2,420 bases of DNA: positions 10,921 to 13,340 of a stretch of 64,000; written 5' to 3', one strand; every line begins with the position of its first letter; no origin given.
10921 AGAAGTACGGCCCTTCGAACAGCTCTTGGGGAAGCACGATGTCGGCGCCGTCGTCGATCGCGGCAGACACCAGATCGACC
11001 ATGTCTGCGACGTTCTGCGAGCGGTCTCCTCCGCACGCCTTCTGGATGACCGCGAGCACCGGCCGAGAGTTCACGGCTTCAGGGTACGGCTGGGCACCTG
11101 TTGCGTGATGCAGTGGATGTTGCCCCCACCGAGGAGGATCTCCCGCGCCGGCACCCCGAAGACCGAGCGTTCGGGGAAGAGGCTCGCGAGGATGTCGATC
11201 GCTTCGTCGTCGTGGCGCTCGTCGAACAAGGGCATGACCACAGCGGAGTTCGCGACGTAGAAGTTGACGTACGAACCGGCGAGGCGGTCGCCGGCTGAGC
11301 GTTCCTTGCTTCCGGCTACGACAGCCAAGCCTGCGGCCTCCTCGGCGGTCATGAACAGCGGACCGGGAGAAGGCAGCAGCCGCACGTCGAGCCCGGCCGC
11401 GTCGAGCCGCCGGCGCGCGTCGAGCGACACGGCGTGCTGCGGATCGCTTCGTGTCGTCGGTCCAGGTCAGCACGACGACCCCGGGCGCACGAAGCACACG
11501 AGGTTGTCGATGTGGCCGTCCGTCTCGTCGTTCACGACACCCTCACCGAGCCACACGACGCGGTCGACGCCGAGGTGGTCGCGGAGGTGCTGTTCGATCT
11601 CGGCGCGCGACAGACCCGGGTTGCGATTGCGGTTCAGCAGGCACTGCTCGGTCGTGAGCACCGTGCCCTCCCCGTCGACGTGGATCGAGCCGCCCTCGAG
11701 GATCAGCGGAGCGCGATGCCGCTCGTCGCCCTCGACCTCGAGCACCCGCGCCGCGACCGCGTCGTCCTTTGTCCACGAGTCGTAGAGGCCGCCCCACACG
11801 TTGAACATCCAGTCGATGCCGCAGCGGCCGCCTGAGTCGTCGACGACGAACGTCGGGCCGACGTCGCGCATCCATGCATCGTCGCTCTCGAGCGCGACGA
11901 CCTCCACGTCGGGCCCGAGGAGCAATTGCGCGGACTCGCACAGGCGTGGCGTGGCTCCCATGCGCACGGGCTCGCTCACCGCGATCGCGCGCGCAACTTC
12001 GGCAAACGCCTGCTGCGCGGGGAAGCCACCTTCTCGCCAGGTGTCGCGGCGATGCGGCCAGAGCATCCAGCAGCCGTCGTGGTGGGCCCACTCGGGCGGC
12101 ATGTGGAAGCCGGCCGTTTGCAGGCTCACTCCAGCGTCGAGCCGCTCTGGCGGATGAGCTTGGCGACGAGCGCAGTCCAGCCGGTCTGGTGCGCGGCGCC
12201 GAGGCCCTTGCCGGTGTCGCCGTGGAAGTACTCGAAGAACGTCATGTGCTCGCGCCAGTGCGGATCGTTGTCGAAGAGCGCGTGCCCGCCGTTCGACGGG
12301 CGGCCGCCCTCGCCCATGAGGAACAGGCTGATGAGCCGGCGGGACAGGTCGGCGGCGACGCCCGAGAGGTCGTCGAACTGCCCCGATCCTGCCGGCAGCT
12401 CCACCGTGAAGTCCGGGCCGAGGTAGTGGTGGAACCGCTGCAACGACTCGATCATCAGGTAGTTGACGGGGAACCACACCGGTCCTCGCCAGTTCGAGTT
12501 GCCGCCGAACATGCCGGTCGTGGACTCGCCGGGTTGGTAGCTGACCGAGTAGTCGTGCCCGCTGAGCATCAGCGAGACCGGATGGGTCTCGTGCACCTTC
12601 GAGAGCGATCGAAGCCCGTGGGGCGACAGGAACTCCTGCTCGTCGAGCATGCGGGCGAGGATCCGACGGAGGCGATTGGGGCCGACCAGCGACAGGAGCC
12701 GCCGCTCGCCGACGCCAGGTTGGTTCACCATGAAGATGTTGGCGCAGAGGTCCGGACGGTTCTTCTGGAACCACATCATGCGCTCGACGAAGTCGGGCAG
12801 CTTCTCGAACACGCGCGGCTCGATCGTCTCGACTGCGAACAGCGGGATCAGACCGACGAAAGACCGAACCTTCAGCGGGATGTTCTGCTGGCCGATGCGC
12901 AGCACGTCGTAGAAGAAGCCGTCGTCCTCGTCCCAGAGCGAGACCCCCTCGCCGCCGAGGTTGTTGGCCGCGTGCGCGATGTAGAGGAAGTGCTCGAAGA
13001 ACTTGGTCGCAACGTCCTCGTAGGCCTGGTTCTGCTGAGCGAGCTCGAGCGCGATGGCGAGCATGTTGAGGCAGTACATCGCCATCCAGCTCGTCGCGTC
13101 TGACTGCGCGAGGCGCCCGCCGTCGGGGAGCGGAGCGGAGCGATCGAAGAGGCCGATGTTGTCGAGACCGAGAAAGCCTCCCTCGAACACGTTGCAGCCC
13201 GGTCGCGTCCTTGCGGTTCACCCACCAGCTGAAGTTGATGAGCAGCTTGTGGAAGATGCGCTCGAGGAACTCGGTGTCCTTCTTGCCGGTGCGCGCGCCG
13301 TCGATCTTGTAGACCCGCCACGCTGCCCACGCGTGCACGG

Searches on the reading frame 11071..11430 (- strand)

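Call 79: search_protein_families(library=pfam, proteins=[window:11071-11430:-], max_evalue=0.00001)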
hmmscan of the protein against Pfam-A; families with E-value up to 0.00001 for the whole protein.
window:11071-11430:- (119 aa): 1 family
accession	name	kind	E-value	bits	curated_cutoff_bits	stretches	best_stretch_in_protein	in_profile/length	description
PF04371.20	PAD_porph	-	1.2e-28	100.7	25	1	7-113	232-321/321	Porphyromonas-type peptidyl-arginine deiminase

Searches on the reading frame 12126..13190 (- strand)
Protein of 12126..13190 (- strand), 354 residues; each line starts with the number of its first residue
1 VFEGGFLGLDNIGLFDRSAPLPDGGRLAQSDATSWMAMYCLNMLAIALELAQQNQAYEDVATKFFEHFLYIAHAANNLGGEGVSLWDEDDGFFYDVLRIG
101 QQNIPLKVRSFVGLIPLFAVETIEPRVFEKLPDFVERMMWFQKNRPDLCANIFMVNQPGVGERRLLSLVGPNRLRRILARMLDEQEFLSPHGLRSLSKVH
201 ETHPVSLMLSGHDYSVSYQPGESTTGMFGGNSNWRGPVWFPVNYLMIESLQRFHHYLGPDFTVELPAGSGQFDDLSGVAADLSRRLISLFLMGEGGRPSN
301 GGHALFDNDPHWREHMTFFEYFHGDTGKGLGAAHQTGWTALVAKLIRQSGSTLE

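Call 79: search_protein_families(library=pfam, proteins=[window:12126-13190:-], max_evalue=0.00001)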
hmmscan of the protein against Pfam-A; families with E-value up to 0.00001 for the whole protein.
window:12126-13190:- (354 aa): 2 families
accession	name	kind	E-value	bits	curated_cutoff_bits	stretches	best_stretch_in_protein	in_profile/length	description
PF22422.2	MGH1-like_GH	-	2.4e-12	47.5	27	1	172-336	255-354/356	Mannosylglycerate hydrolase MGH1-like glycoside hydrolase domain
PF03200.22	Glyco_hydro_63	-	4.1e-12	46.1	22.4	0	172-259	364-432/492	Glycosyl hydrolase family 63 C-terminal domain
